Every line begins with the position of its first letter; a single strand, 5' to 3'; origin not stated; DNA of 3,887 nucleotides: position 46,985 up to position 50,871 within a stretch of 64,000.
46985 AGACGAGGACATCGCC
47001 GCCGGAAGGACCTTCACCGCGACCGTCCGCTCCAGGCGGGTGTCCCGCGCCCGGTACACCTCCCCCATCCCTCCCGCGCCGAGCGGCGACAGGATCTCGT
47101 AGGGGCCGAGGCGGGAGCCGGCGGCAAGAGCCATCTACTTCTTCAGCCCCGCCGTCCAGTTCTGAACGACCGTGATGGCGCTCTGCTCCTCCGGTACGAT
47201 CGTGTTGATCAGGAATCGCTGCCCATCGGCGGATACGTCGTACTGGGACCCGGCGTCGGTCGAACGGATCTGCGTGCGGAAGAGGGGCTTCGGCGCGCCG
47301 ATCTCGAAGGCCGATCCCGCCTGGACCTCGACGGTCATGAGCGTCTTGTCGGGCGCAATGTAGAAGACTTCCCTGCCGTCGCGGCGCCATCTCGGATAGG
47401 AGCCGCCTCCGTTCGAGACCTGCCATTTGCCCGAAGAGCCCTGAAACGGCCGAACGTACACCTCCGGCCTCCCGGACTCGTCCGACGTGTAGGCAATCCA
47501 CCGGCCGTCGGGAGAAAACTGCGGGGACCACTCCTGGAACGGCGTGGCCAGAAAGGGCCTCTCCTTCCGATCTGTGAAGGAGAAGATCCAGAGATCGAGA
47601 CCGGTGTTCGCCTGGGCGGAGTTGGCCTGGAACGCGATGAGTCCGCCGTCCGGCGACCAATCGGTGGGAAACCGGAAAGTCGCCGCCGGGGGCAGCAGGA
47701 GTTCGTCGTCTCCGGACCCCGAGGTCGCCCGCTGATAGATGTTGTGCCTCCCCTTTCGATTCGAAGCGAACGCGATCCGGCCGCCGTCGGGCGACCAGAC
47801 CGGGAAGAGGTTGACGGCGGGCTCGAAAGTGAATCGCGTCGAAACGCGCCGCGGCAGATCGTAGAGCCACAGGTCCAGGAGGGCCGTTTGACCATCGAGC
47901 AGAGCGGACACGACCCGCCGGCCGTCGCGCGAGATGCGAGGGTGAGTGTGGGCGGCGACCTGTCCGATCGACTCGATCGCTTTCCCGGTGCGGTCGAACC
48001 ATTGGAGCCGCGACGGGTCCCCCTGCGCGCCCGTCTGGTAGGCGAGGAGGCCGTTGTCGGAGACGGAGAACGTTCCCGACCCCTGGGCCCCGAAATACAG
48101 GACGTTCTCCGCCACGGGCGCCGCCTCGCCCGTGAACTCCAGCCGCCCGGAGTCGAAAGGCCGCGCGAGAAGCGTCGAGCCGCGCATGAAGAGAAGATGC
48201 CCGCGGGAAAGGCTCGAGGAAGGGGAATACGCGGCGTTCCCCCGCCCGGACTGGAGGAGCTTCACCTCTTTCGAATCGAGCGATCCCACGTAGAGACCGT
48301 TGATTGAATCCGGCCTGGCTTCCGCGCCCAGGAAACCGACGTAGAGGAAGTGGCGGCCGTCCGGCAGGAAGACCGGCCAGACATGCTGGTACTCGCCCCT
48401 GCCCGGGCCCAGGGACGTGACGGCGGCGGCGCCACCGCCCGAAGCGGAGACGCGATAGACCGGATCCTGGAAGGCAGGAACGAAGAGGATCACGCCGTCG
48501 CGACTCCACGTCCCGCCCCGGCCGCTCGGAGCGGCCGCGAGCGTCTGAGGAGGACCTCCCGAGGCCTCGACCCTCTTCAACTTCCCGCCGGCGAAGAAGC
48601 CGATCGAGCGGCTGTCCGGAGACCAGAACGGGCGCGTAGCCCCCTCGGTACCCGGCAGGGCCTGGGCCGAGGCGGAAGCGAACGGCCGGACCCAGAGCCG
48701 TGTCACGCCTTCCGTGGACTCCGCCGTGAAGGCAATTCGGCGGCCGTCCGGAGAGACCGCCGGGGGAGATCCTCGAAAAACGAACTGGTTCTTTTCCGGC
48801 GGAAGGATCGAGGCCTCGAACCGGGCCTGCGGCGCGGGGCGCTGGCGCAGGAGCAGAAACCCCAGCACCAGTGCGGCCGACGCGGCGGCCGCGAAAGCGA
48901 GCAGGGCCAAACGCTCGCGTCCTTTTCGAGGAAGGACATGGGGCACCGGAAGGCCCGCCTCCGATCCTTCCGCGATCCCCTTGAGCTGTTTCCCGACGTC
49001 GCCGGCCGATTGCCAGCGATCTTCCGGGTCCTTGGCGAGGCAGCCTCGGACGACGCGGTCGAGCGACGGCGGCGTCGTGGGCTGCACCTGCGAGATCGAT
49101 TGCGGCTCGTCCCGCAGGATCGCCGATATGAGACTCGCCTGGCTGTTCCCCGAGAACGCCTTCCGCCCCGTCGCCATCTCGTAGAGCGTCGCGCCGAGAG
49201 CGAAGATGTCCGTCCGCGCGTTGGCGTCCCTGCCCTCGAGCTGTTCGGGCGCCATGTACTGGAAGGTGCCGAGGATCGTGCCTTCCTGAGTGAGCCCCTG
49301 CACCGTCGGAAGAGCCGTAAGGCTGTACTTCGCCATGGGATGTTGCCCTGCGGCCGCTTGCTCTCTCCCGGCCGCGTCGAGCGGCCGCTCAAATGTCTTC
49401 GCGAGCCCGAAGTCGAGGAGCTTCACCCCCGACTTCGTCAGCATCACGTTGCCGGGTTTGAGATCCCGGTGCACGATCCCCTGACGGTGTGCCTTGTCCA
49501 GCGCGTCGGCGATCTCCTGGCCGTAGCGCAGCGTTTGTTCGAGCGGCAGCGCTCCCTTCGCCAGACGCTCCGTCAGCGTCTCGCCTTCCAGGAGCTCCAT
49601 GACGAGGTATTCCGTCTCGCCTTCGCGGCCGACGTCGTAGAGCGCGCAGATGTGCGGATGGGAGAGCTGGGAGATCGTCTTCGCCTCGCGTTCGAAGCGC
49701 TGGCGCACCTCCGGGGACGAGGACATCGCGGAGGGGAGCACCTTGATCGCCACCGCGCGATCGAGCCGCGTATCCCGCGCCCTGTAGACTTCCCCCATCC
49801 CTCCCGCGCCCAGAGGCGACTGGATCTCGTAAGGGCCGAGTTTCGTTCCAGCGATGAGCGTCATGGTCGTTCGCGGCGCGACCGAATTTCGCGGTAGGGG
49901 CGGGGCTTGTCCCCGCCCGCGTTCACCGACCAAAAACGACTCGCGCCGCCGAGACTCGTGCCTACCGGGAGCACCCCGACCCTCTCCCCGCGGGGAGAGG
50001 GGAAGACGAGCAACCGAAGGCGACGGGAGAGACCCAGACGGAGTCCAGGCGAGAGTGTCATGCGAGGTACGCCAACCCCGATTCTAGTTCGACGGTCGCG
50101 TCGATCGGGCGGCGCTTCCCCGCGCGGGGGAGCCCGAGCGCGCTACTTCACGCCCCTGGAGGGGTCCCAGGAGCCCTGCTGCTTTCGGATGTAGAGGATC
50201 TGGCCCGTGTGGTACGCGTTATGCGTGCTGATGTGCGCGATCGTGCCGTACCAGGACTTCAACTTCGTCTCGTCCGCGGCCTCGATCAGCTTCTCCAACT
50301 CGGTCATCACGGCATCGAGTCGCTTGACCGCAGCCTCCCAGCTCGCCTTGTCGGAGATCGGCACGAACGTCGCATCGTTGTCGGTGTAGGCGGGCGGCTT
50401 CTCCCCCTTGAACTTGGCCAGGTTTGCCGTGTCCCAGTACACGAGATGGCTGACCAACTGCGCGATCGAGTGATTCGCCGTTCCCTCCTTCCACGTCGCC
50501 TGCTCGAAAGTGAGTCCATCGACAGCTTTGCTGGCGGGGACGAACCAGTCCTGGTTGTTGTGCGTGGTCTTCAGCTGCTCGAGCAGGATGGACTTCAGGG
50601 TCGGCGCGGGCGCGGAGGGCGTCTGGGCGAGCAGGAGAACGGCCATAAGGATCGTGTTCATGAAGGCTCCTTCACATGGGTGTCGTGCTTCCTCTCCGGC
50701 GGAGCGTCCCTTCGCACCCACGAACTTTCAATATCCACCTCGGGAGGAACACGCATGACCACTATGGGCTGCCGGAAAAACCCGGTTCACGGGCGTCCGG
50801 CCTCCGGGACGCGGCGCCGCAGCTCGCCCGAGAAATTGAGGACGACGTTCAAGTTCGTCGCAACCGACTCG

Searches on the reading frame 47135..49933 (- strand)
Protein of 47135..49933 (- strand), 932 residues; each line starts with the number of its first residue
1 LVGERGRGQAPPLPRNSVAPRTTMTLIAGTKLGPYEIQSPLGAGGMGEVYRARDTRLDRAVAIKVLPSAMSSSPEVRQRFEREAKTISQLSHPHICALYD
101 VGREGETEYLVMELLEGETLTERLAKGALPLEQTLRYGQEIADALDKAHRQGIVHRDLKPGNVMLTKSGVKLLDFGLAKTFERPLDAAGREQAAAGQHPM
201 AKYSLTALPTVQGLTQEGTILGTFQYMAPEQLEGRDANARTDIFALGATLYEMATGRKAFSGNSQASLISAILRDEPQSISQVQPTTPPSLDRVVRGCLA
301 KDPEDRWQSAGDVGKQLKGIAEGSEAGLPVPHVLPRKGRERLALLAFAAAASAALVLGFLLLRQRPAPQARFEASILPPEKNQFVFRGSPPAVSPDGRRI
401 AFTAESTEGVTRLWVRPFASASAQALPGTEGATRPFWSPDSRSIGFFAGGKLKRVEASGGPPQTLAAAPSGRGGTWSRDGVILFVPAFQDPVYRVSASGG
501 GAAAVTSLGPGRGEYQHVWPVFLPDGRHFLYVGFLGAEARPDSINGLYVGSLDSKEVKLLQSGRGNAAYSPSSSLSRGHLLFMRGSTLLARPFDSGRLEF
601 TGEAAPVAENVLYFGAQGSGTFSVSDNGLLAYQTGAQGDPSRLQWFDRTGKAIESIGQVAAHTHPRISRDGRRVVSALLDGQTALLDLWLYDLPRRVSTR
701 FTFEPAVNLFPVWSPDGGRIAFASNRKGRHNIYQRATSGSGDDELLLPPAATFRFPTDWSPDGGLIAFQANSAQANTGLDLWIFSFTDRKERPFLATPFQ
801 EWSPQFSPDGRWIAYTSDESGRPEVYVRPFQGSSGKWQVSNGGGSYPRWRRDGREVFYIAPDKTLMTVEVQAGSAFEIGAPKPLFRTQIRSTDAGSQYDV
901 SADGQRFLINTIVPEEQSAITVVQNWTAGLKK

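Call 10: search_protein_families(library=pfam, proteins=[window:47135-49933:-], max_evalue=0.01)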
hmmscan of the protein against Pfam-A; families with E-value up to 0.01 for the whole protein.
window:47135-49933:- (932 aa): 7 families
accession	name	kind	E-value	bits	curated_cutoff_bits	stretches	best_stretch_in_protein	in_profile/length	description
PF00069.31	Pkinase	-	1.9e-48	165.6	31.7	1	35-308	1-253/263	Protein kinase domain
PF07714.23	PK_Tyr_Ser-Thr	-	8.5e-35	120.7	23.1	2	37-182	3-153/258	Protein tyrosine and serine/threonine kinase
PF07676.18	PD40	-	1.1e-32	111.7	20.9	3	701-734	4-38/38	WD40-like Beta Propeller Repeat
PF03109.22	ABC1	-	5e-08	32.8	22.9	1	78-182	118-218/244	ABC1 atypical kinase-like domain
PF01636.29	APH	-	1.5e-07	31.8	23.2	1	139-178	156-197/239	Phosphotransferase enzyme family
PF00930.27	DPPIV_N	-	0.00098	18.4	22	0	776-843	20-82/354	Dipeptidyl peptidase IV (DPP IV) N-terminal region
PF01163.29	RIO1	-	0.0027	17.8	22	1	50-177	25-150/187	RIO domain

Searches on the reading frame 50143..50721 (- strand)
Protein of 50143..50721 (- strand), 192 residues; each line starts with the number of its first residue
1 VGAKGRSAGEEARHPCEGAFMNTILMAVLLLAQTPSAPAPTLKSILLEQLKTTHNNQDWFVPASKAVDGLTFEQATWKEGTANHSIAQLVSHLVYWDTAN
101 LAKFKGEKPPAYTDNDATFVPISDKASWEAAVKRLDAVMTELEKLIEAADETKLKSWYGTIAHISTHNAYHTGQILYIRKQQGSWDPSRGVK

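Call 10: search_protein_families(library=pfam, proteins=[window:50143-50721:-], max_evalue=0.01)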
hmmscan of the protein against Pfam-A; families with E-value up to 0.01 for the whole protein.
window:50143-50721:- (192 aa): 4 families
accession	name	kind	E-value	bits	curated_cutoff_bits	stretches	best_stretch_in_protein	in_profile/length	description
PF12867.12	DinB_2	-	1.1e-12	49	24.8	1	65-175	11-128/128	DinB superfamily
PF05163.17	DinB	-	2.9e-07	31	23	1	65-184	21-147/165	DinB family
PF04978.18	MST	-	0.00013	22.8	27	1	65-181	15-146/149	Mycothiol-S-transferase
PF07609.16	DUF1572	-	0.00054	20.2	23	1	63-181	21-148/163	Protein of unknown function (DUF1572)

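Call 11: search_protein_families(library=ncbifam, proteins=[window:50143-50721:-], max_evalue=0.01)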
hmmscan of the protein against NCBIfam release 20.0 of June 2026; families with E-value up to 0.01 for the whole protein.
window:50143-50721:- (192 aa): 0 families
